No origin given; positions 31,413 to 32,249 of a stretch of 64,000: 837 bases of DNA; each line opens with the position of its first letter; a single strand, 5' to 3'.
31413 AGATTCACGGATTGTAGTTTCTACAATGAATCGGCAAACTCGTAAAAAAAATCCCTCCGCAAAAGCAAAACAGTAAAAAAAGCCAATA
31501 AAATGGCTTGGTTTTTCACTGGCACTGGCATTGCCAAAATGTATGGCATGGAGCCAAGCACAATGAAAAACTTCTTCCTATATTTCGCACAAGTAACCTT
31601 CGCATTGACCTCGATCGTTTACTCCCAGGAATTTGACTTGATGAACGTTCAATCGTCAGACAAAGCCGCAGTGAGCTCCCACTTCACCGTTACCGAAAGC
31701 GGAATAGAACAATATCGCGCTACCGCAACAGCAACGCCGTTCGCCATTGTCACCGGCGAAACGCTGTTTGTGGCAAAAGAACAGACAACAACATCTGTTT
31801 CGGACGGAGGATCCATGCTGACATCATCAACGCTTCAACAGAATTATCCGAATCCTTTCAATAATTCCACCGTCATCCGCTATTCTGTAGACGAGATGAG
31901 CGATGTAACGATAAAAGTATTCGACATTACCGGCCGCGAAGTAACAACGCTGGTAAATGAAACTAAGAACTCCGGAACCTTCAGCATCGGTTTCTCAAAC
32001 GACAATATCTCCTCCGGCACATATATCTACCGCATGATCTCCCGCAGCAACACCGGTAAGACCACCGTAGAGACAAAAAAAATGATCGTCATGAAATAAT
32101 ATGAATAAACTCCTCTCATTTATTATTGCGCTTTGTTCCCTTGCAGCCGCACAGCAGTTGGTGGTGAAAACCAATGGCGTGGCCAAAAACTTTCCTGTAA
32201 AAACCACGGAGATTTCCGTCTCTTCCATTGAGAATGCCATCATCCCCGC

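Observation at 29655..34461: Sigma54 regulator followed by a near-consensus sigma54 promoter driving a mini-CTD protein and S8 protease operon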

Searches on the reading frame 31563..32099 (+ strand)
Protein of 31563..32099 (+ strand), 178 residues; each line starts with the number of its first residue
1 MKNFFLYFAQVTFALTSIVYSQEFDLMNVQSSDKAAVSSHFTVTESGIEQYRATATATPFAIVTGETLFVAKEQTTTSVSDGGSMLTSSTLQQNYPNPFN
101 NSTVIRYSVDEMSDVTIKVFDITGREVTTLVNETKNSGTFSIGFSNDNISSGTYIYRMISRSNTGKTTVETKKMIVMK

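Call 3: search_protein_families(library=pfam, proteins=[window:31563-32099:+], max_evalue=0.01)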
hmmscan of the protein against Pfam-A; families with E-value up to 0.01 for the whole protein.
window:31563-32099:+ (178 aa): 2 families
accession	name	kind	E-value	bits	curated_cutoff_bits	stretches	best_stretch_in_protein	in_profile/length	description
PF18962.6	Por_Secre_tail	-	1.1e-09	38.9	27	1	95-164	2-68/75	Secretion system C-terminal sorting domain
PF13585.12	CHU_C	-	0.0021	18.6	27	1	99-164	14-76/86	CHU_C Type IX secretion signal domain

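Call 23: search_protein_families(library=ncbifam, proteins=[window:31563-32099:+], max_evalue=0.01)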
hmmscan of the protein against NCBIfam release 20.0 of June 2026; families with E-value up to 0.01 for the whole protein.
window:31563-32099:+ (178 aa): 3 families
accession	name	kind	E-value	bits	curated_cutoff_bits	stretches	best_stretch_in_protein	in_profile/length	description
NF052323.1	T9SSA_dep_M6i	equivalog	7.9e-13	47.3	600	1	93-177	959-1042/1043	T9SS-dependent M6-like inactivated metalloprotease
NF038113.1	T9SSA_dep_M36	equivalog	1.1e-10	40.4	885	1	88-165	789-862/869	T9SS-dependent M36 family metallopeptidase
TIGR04183.1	Por_Secre_tail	domain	4.1e-10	39.5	23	1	95-164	2-64/72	T9SS type A sorting domain-containing protein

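Call 33: find_homologous_proteins(query=window:31563-32096:+, max_evalue=0.001)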
Query window:31563-32096:+ (178 aa): 1435 proteins with E <= 0.001 among 1607 candidates; the best 120 are listed.
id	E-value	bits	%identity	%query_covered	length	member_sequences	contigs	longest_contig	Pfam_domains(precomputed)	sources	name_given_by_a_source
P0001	5.0e-105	366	100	100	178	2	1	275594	PF18962.8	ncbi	ncbi:MAG: T9SS type A sorting domain-containing protein [Bacteroidota bacterium]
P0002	2.5e-97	341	93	100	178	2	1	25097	PF18962.8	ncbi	ncbi:MAG: T9SS type A sorting domain-containing protein [Bacteroidota bacterium]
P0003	7.8e-79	281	75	100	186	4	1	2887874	PF18962.8,PF13860.13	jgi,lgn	-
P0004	2.0e-78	279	73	100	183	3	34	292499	PF18962.8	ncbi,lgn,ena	-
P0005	4.4e-77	275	72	100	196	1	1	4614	PF18962.8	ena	-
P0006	1.1e-76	274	73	100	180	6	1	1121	PF18962.8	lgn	-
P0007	2.0e-76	273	73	100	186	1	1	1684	PF18962.8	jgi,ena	-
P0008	2.1e-75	270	72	100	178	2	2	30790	PF18962.8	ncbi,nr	ncbi:MAG: T9SS type A sorting domain-containing protein [Bacteriovoracaceae bacterium]|nr:T9SS type 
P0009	3.0e-75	269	71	100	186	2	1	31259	PF18962.8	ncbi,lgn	-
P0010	1.7e-74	267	73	100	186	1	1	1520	PF18962.8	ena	-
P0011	6.5e-74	265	70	100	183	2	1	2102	PF18962.8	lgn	-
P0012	3.8e-72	259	70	100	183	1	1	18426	PF18962.8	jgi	jgi:hypothetical protein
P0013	1.5e-71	257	69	100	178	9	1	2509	PF18962.8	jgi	jgi:hypothetical protein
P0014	2.8e-71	256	69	100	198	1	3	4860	PF18962.8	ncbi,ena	-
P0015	1.2e-70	254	69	100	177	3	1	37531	PF18962.8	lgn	-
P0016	3.1e-70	253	68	100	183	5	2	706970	PF18962.8,PF13860.13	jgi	jgi:hypothetical protein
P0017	3.8e-70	253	67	100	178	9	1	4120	PF18962.8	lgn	-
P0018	4.1e-70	252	70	95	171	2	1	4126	PF18962.8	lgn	-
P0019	3.5e-68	246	67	100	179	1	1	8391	PF18962.8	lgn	-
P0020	1.2e-66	241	66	100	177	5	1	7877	PF18962.8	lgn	-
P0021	1.7e-64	234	63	100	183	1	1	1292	PF18962.8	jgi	jgi:hypothetical protein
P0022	1.1e-62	228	63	91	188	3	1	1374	PF18962.8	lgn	-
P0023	2.2e-62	227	60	100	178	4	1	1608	PF18962.8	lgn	-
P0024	5.9e-62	226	60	100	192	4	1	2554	PF18962.8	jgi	-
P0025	1.9e-60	221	58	100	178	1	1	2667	PF18962.8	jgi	jgi:hypothetical protein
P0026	6.3e-59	216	56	100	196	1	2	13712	PF18962.8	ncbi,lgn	-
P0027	1.2e-58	215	67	89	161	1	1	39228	PF18962.8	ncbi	-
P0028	1.2e-58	215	56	100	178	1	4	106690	PF18962.8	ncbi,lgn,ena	-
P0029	1.3e-58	215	57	100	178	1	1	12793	PF18962.8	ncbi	-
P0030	8.9e-57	209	62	90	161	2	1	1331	PF18962.8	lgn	-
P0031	9.5e-57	209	53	100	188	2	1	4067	PF18962.8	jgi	jgi:hypothetical protein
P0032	2.3e-54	201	58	100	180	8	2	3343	PF18962.8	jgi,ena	-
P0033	9.5e-54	199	62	92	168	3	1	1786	PF18962.8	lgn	-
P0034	4.1e-53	197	57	88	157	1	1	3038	PF18962.8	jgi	-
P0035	1.1e-52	196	53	100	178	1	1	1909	PF18962.8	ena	-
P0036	1.3e-52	196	56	100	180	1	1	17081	PF18962.8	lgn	-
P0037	4.4e-51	191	54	100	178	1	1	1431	PF18962.8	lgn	-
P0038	5.9e-51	190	62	80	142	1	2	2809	PF18962.8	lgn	-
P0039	1.8e-50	189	57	88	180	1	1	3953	PF18962.8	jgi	jgi:hypothetical protein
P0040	1.2e-49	186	57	88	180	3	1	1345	PF18962.8,PF13860.13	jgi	-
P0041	1.2e-47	180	59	85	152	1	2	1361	PF18962.8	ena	-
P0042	4.5e-47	178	53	90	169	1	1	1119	PF18962.8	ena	-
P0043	1.3e-46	176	53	90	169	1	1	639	PF18962.8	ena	-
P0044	1.2e-44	170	51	100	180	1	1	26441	PF18962.8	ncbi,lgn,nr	ncbi:MAG: T9SS type A sorting domain-containing protein [Bacteroidota bacterium]|nr:T9SS type A sort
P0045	1.6e-44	169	50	94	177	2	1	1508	PF18962.8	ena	-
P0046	5.0e-43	165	47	100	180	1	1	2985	PF18962.8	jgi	jgi:hypothetical protein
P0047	8.6e-43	164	51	89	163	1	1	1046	PF18962.8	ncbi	-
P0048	6.6e-42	161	52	94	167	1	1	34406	PF18962.8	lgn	-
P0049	1.0e-41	160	50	89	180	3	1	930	PF18962.8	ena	-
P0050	5.8e-41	158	46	97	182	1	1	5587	PF18962.8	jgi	-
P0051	3.7e-38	149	48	89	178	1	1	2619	PF18962.8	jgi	jgi:hypothetical protein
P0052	2.2e-37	146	57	68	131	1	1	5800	PF18962.8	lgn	-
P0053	3.2e-36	142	45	93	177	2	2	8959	PF18962.8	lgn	-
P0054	9.4e-36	141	44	99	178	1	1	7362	PF18962.8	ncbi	-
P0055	7.2e-35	138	56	67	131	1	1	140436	PF18962.8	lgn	-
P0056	1.4e-33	134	61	62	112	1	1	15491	PF18962.8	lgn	-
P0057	2.3e-33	133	45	100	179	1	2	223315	PF18962.8,PF13860.13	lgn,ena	-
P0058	4.8e-32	129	40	100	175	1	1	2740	PF18962.8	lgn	-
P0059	3.3e-30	123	42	100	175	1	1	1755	PF18962.8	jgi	jgi:hypothetical protein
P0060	6.2e-30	122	40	100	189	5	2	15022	PF18962.8,PF13860.13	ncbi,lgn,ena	-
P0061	9.0e-30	122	40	92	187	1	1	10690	PF18962.8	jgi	jgi:hypothetical protein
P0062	3.3e-22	97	48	60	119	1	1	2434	PF18962.8,PF13860.13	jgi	jgi:hypothetical protein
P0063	1.8e-21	95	45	61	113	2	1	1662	PF18962.8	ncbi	ncbi:hypothetical protein MNBD_IGNAVI01-2287, partial [hydrothermal vent metagenome]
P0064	2.4e-21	94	48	60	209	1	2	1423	PF18962.8,PF13860.13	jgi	jgi:hypothetical protein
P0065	6.2e-21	93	51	55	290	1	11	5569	PF18962.8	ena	-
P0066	1.0e-20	92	54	57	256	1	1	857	PF18962.8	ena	-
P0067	1.1e-20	92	49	60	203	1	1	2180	PF18962.8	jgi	jgi:hypothetical protein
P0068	1.1e-20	92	66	38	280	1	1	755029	PF18962.8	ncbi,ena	-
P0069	1.2e-20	92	58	49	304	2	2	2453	PF18962.8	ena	-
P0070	1.7e-20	91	35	100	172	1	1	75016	PF18962.8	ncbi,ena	-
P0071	1.7e-20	91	52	55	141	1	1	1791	PF18962.8,PF13860.13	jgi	-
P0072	2.0e-20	91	50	62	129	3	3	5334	PF18962.8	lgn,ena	-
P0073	3.1e-20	91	52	60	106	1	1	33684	PF18962.8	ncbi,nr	ncbi:MAG: T9SS type A sorting domain-containing protein [Chlorobi bacterium]|nr:T9SS type A sorting 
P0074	4.1e-20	90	36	96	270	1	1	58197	PF18962.8,PF14870.13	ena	-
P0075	7.2e-20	89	50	58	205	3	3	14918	PF16990.12,PF18962.8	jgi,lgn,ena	jgi:hypothetical protein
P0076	8.3e-20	89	49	58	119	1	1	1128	PF18962.8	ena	-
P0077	9.8e-20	89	47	59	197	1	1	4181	PF18962.8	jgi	jgi:hypothetical protein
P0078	1.0e-19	89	48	58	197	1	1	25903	PF18962.8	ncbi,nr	ncbi:MAG: T9SS type A sorting domain-containing protein [Ignavibacterium sp.]|nr:T9SS type A sorting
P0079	1.3e-19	89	49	52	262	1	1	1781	PF18962.8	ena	-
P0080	1.4e-19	88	47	61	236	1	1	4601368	PF18962.8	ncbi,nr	ncbi:MAG: T9SS type A sorting domain-containing protein [Ignavibacteriales bacterium]|nr:MAG: T9SS t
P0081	2.0e-19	88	49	55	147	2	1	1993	PF18962.8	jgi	jgi:hypothetical protein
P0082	2.2e-19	88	48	57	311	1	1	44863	PF18962.8,PF14870.13,PF02012.27,PF15902.13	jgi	jgi:hypothetical protein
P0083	2.4e-19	88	49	49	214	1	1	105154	PF18962.8,PF13860.13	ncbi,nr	ncbi:MAG: T9SS type A sorting domain-containing protein [Melioribacteraceae bacterium]|nr:T9SS type 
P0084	2.5e-19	88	43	61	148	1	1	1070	PF18962.8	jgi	-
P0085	2.9e-19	87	44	61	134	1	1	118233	PF18962.8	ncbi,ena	-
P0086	3.3e-19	87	42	64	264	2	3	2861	PF18962.8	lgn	-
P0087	3.4e-19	87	50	49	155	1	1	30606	PF18962.8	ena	-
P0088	3.9e-19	87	53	54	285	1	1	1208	PF18962.8,PF21471.4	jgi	jgi:hypothetical protein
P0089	4.1e-19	87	53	49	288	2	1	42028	PF18962.8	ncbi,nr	ncbi:T9SS C-terminal target domain-containing protein [candidate division KSB1 bacterium]|nr:MAG: T9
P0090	4.4e-19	87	50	58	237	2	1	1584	PF18962.8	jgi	-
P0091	5.1e-19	87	46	64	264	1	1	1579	PF18962.8,PF13860.13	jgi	-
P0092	8.2e-19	86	45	60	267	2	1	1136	PF18962.8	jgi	jgi:hypothetical protein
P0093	8.7e-19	86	53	49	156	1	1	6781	PF18962.8,PF14870.13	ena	-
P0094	8.7e-19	86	42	63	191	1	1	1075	PF18962.8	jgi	jgi:hypothetical protein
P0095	9.5e-19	86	54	52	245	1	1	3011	PF18962.8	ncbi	ncbi:MAG: T9SS type A sorting domain-containing protein, partial [Planctomycetota bacterium]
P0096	9.9e-19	86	53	49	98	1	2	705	PF18962.8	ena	-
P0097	1.0e-18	86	41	76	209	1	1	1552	PF18962.8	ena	-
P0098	1.0e-18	86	49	57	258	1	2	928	PF16990.12,PF18962.8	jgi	-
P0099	1.1e-18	86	33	79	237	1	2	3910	PF18962.8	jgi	-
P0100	1.1e-18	85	53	52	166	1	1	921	PF18962.8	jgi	jgi:hypothetical protein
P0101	1.2e-18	85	48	62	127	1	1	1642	PF18962.8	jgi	jgi:GH43 family beta-xylosidase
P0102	1.2e-18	85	52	52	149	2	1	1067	PF18962.8,PF14870.13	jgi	jgi:hypothetical protein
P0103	1.2e-18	85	45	64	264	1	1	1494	PF18962.8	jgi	jgi:hypothetical protein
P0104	1.2e-18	85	47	59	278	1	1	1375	PF18962.8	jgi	jgi:hypothetical protein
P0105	1.3e-18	85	49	58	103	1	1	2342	PF18962.8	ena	-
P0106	1.4e-18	85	53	49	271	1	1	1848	PF18962.8,PF13860.13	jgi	jgi:hypothetical protein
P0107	1.6e-18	85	54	49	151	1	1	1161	PF18962.8,PF13860.13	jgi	jgi:hypothetical protein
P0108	1.8e-18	85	45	62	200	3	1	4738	PF18962.8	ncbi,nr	ncbi:MAG: T9SS type A sorting domain-containing protein [Ignavibacteriaceae bacterium]|nr:T9SS type 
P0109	1.9e-18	85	48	57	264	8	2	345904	PF18962.8,PF13860.13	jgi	jgi:hypothetical protein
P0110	1.9e-18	85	44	62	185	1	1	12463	PF18962.8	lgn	-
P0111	2.0e-18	85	51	49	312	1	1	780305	PF18962.8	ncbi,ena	-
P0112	2.0e-18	85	52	50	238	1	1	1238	PF13727.13,PF18962.8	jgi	-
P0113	2.1e-18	85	46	69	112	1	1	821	PF18962.8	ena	-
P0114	2.1e-18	85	43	60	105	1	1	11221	PF18962.8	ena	-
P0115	2.2e-18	85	51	53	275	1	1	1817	PF18962.8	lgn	-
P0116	2.4e-18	84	45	62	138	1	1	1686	PF18962.8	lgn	-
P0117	2.4e-18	84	51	49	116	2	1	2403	PF18962.8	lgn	-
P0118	2.5e-18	84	44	60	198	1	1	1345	PF18962.8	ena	-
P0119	2.7e-18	84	49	50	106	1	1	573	PF18962.8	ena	-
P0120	2.7e-18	84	48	52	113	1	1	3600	PF18962.8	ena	-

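Call 40: find_encoding_contigs(protein=P0016, flank=5000, max_places=2)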
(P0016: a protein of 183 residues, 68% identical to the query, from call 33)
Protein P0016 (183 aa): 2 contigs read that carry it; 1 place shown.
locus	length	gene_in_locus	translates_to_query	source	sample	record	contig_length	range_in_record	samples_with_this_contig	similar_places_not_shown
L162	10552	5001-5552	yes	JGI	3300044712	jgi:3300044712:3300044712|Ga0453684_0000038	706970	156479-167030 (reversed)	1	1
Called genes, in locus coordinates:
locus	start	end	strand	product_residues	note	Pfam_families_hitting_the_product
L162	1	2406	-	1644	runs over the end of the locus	PF08448:PAS_4, PF13185:GAF_2, PF08448:PAS_4, PF00989:PAS, PF08448:PAS_4, PF13188:PAS_8, PF13426:PAS_9, PF13426:PAS_9, +18 more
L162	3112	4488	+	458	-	PF00072:Response_reg, PF00158:Sigma54_activat, PF14532:Sigma54_activ_2, PF07728:AAA_5 (weak), PF25601:AAA_lid_14, PF02954:HTH_8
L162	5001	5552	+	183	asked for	PF18962:Por_Secre_tail, PF13860:FlgD_ig (weak)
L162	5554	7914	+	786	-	PF00082:Peptidase_S8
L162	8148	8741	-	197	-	PF01641:SelR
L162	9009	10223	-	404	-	PF00246:Peptidase_M14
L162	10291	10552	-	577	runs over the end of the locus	PF13860:FlgD_ig, PF18962:Por_Secre_tail (faint), PF13860:FlgD_ig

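Call 41: find_encoding_contigs(protein=P0028, flank=5000, max_places=2)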
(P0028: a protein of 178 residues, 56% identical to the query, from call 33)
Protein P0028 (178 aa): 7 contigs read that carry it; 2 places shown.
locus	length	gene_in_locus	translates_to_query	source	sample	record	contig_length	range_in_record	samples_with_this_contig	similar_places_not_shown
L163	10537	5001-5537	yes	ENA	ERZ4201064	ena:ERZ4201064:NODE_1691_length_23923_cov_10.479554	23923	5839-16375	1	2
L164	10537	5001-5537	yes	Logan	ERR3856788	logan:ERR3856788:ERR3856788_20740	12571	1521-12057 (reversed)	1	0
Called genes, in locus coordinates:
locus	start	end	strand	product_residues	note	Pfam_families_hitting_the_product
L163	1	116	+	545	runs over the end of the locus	PF00027:cNMP_binding, PF01590:GAF, PF13185:GAF_2, PF13492:GAF_3, PF00512:HisKA, PF02518:HATPase_c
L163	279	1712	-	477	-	PF00160:Pro_isomerase, PF18962:Por_Secre_tail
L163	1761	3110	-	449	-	PF00890:FAD_binding_2, PF01134:GIDA (faint), PF01266:DAO, PF03486:HI0933_like (faint), PF05834:Lycopene_cycl (faint), PF12831:FAD_oxidored, PF13450:NAD_binding_8, PF01593:Amino_oxidase, +1 more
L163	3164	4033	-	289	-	PF00494:SQS_PSY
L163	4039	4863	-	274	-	PF00494:SQS_PSY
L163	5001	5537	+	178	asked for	PF18962:Por_Secre_tail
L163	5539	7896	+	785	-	PF00082:Peptidase_S8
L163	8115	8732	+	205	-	PF01966:HD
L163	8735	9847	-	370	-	PF00149:Metallophos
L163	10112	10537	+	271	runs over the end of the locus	PF01182:Glucosamine_iso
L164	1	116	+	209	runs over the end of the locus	?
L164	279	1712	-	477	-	PF00160:Pro_isomerase, PF18962:Por_Secre_tail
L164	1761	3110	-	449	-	PF00890:FAD_binding_2, PF01134:GIDA (faint), PF01266:DAO, PF03486:HI0933_like (faint), PF05834:Lycopene_cycl (faint), PF12831:FAD_oxidored, PF13450:NAD_binding_8, PF01593:Amino_oxidase, +1 more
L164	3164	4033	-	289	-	PF00494:SQS_PSY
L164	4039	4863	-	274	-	PF00494:SQS_PSY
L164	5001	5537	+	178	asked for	PF18962:Por_Secre_tail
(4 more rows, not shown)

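Call 45: find_encoding_contigs(protein=P0057, flank=5000, max_places=1)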
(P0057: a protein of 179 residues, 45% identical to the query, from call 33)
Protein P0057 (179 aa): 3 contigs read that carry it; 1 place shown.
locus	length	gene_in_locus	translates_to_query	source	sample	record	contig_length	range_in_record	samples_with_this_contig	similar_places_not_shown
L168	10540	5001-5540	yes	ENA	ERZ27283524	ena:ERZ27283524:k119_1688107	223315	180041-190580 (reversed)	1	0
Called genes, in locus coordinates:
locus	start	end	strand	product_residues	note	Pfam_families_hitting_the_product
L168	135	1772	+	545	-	PF00027:cNMP_binding, PF01590:GAF, PF13185:GAF_2, PF13492:GAF_3, PF00512:HisKA, PF02518:HATPase_c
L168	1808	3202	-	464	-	PF07992:Pyr_redox_2 (weak), PF00890:FAD_binding_2, PF01266:DAO, PF01593:Amino_oxidase, PF12831:FAD_oxidored, PF13450:NAD_binding_8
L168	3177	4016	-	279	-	PF00494:SQS_PSY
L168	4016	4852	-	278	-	PF00494:SQS_PSY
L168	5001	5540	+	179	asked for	PF18962:Por_Secre_tail (weak), PF13860:FlgD_ig (faint)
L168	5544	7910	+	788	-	PF05922:Inhibitor_I9 (weak), PF00082:Peptidase_S8, PF22076:Cep192_D6 (weak)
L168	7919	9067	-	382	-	PF02350:Epimerase_2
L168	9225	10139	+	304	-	-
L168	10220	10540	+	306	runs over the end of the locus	PF12895:ANAPC3 (faint), PF13512:TPR_18 (faint), PF13174:TPR_6 (faint), PF13428:TPR_14 (faint), PF07719:TPR_2 (faint), PF13432:TPR_16 (faint), PF14559:TPR_19 (faint), PF00515:TPR_1 (faint), +1 more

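Call 48: predict_structure(alignment_id=A4)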
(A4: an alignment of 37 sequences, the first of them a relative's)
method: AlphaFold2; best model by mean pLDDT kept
length: 178 residues; sequences in the alignment: 37
mean_pLDDT: 71.4   pTM: 0.45
mean pLDDT of the five models: 71.4, 70.6, 68.5, 67.9, 67.2
residues with pLDDT >= 90: 13; 70-90: 96; 50-70: 47; < 50: 22
segments of 3 or more residues with pLDDT < 50: 21-26, 71-86
pLDDT, mean of each block of 10 residues (from residue 1): 77 71 51 62 72 72 65 43 49 58 76 90 87 87 74 87 86 78
secondary structure, 60 per line:
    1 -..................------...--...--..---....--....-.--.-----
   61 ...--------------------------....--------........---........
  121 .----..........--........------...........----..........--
elements in order: H2-19 E41-44 E47-50 E61-63 E90-93 E102-109 E113-121 E126-135 E138-145 E152-162 E167-176
